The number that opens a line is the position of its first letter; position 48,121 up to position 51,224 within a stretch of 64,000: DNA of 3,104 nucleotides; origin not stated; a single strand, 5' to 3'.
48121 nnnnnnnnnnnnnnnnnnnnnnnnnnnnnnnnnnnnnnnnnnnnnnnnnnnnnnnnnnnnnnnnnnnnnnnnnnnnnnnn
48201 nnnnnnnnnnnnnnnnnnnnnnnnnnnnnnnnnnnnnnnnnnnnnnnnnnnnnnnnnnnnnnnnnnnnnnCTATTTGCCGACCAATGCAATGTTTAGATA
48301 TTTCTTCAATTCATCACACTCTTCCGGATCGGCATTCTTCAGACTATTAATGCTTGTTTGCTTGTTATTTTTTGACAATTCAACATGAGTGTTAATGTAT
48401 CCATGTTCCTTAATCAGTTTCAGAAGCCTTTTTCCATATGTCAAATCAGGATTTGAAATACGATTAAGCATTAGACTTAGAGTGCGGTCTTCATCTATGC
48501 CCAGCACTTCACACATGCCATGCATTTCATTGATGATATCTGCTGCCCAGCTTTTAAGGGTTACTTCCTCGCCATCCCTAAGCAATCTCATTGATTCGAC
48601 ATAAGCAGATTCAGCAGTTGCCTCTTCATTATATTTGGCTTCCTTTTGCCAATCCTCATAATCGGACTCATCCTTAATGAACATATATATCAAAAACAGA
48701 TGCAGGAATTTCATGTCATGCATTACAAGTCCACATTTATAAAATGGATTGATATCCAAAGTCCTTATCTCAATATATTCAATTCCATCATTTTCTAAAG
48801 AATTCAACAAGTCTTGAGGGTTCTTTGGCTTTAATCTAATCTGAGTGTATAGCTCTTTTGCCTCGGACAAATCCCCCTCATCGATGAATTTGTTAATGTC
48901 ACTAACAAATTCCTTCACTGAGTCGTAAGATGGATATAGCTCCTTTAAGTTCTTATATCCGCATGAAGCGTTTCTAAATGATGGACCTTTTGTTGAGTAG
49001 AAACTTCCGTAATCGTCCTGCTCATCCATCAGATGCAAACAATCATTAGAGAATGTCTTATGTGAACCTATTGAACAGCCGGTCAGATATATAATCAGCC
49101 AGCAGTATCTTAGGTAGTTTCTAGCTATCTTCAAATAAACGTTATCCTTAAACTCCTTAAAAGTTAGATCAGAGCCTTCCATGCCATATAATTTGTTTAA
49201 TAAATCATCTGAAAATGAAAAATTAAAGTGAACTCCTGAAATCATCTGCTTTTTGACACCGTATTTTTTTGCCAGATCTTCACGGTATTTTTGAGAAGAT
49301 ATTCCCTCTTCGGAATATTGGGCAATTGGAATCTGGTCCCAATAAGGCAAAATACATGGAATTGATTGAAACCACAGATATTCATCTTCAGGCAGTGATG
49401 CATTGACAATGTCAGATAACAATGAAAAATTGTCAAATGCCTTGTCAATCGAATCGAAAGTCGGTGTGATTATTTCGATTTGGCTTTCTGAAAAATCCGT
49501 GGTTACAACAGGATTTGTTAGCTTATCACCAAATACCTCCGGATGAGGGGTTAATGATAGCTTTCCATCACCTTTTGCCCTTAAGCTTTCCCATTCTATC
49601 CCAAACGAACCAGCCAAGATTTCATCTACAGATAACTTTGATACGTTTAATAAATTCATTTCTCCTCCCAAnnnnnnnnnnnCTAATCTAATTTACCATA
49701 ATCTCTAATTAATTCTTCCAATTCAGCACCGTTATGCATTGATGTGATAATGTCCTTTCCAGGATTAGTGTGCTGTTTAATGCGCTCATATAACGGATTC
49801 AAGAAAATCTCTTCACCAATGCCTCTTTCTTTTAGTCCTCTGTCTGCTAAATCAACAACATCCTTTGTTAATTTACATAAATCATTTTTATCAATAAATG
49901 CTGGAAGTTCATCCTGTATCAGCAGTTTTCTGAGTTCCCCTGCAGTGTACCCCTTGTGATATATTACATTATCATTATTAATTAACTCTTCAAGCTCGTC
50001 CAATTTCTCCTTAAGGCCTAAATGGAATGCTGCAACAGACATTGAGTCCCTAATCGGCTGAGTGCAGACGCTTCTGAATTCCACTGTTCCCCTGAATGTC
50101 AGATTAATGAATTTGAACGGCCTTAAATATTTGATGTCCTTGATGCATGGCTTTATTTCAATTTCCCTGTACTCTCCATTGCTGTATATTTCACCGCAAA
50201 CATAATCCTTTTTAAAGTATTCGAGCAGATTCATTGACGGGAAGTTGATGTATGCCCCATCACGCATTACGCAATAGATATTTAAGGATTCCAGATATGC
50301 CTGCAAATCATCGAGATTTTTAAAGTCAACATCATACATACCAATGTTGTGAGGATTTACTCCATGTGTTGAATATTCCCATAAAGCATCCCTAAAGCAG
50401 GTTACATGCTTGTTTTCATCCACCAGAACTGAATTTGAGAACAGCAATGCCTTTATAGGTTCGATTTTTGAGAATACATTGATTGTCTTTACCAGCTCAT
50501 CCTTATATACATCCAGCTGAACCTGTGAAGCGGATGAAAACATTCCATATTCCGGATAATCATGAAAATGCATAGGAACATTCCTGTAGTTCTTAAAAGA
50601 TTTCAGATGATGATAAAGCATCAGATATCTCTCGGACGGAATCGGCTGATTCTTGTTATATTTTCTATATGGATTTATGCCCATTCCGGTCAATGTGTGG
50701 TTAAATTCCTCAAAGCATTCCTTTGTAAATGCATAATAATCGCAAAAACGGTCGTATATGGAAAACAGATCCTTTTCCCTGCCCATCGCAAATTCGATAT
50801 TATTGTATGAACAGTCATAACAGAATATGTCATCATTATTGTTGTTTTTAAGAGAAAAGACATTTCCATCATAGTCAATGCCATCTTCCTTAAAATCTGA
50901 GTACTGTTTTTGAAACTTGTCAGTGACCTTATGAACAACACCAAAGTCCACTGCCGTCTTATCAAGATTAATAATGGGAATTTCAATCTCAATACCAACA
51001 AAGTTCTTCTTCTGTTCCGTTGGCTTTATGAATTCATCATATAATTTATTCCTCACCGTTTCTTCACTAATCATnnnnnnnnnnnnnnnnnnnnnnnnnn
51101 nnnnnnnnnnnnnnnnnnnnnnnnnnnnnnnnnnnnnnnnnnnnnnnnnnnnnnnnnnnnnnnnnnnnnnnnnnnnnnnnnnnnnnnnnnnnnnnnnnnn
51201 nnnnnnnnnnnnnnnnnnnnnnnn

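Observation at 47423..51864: Operon of EgtC/YafJ-like amidotransferase, GCS2-like ligase, bacterial-type GshA and FdhD in a methanogen: candidate pathway for an unknown gamma-glutamyl thiol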

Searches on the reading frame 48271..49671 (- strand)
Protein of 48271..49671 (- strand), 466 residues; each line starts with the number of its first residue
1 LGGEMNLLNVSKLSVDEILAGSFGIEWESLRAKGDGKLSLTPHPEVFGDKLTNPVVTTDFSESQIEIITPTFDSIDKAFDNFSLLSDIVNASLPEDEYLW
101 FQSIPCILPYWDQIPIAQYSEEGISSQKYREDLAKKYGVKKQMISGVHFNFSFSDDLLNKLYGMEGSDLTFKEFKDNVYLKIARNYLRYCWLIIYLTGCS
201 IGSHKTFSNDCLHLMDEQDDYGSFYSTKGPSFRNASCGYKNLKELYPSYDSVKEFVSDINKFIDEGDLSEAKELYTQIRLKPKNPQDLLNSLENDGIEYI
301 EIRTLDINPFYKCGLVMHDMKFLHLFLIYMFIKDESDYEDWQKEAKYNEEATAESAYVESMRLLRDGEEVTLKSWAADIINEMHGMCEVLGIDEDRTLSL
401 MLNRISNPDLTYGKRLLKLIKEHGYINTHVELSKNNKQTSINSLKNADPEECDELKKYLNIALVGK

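Call 4: search_protein_families(library=pfam, proteins=[window:48271-49671:-], max_evalue=0.01)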
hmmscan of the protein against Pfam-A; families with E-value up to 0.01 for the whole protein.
window:48271-49671:- (466 aa): 1 family
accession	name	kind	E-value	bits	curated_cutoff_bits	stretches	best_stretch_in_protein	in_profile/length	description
PF04262.19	Glu_cys_ligase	-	1.1e-90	304.4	27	2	18-264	13-260/372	Glutamate-cysteine ligase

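Call 5: search_protein_families(library=ncbifam, proteins=[window:48271-49671:-], max_evalue=0.01)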
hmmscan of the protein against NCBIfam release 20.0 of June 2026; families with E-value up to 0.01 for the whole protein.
window:48271-49671:- (466 aa): 4 families
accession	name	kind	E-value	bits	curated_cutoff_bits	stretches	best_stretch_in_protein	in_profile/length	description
NF002688.0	PRK02471.1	equivalog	9.9e-121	404.4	425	1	14-442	12-420/756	bifunctional glutamate--cysteine ligase GshA/glutathione synthetase GshB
TIGR01435.1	glu_cys_lig_rel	equivalog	1.4e-81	274.8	656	1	18-440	5-400/719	bifunctional glutamate--cysteine ligase/glutathione synthetase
TIGR01434.1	glu_cys_ligase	equivalog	3.4e-70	237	393.3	2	23-263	19-262/512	glutamate--cysteine ligase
TIGR02050.1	gshA_cyan_rel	subfamily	0.0026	17.2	176.4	0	23-149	2-125/287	YbdK family carboxylate-amine ligase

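Call 58: search_solved_structures(query=window:48271-49659:-, max_evalue=0.00001, show_alignments=3)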
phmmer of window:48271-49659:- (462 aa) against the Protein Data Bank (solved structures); distinct sequences matched with E-value up to 0.00001: 4.
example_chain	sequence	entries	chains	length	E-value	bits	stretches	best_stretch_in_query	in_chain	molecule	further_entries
3ln7_A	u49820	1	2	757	4e-65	223.9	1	16-420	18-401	Glutathione biosynthesis bifunctional protein gshAB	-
3ln6_A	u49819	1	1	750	4.4e-52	181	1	14-416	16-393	Glutathione biosynthesis bifunctional protein gshAB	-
3nzt_A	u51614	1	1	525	8.4e-45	157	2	19-261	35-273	Glutamate--cysteine ligase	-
1v4g_A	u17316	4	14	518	3.5e-40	141.7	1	19-335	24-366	Glutamate--cysteine ligase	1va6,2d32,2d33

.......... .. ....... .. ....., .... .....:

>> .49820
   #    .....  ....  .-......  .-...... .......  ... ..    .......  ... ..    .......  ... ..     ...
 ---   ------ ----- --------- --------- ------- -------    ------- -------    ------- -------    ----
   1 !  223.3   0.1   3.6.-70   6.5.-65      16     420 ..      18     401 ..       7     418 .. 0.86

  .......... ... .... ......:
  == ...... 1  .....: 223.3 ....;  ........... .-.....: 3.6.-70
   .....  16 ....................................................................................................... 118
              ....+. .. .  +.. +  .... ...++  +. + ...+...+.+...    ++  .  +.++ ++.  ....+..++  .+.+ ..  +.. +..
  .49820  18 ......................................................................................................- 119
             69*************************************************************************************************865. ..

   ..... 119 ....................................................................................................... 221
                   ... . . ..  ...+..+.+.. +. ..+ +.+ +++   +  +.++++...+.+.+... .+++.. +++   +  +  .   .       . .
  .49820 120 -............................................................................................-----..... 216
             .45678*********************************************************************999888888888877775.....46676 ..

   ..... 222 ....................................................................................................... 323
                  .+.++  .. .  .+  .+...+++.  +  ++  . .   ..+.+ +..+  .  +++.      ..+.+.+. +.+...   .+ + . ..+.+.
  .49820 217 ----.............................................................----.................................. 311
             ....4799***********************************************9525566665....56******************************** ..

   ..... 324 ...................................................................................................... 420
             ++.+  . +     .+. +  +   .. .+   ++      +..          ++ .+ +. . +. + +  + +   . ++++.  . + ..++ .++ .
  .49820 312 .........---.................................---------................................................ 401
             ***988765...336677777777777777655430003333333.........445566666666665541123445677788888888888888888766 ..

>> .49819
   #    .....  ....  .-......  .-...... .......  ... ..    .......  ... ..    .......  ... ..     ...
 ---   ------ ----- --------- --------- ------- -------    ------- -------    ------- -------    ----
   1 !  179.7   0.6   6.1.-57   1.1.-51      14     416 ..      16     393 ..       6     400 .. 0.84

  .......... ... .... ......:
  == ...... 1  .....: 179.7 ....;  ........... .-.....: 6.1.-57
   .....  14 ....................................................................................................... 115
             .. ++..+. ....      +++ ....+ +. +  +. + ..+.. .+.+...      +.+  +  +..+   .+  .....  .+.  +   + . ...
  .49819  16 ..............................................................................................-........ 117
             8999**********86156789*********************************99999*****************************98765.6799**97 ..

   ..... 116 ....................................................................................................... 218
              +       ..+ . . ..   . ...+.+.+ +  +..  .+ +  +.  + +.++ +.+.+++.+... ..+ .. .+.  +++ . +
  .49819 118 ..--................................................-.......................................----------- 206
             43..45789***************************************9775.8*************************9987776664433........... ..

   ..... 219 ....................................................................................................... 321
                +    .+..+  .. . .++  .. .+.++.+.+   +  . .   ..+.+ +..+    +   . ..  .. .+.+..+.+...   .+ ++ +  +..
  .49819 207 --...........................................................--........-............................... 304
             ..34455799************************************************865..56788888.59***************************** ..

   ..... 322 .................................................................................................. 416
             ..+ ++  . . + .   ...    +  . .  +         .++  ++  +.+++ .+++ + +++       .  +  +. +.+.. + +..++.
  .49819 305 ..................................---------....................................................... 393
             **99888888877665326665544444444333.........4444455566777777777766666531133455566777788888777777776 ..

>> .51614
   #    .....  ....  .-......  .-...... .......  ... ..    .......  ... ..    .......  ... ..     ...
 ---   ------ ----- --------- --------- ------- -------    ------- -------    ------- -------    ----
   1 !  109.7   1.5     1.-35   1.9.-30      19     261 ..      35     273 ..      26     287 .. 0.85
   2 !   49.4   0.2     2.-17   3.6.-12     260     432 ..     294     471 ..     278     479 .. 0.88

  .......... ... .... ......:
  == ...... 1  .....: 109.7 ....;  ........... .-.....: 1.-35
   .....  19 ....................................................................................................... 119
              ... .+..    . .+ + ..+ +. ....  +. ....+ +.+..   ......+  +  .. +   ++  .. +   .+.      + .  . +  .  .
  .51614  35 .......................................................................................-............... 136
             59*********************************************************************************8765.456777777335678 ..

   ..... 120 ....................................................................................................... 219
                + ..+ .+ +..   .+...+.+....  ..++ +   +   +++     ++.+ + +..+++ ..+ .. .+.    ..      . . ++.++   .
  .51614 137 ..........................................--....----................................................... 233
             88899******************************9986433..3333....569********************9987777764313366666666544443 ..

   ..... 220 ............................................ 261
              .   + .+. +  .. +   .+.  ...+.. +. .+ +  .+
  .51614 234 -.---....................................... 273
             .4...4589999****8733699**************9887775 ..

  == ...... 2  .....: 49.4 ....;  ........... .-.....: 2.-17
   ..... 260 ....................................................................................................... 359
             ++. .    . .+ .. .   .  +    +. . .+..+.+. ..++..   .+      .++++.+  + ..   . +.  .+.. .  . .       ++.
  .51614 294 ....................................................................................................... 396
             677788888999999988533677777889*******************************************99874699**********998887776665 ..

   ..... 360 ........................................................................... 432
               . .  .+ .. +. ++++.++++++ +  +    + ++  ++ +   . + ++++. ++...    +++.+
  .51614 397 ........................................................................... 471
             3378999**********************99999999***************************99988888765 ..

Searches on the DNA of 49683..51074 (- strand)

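Call 44: search_rna_families(sources=[L051, L052, L057, L059, L062, L064, L069, L073, L076], threshold=gathering)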
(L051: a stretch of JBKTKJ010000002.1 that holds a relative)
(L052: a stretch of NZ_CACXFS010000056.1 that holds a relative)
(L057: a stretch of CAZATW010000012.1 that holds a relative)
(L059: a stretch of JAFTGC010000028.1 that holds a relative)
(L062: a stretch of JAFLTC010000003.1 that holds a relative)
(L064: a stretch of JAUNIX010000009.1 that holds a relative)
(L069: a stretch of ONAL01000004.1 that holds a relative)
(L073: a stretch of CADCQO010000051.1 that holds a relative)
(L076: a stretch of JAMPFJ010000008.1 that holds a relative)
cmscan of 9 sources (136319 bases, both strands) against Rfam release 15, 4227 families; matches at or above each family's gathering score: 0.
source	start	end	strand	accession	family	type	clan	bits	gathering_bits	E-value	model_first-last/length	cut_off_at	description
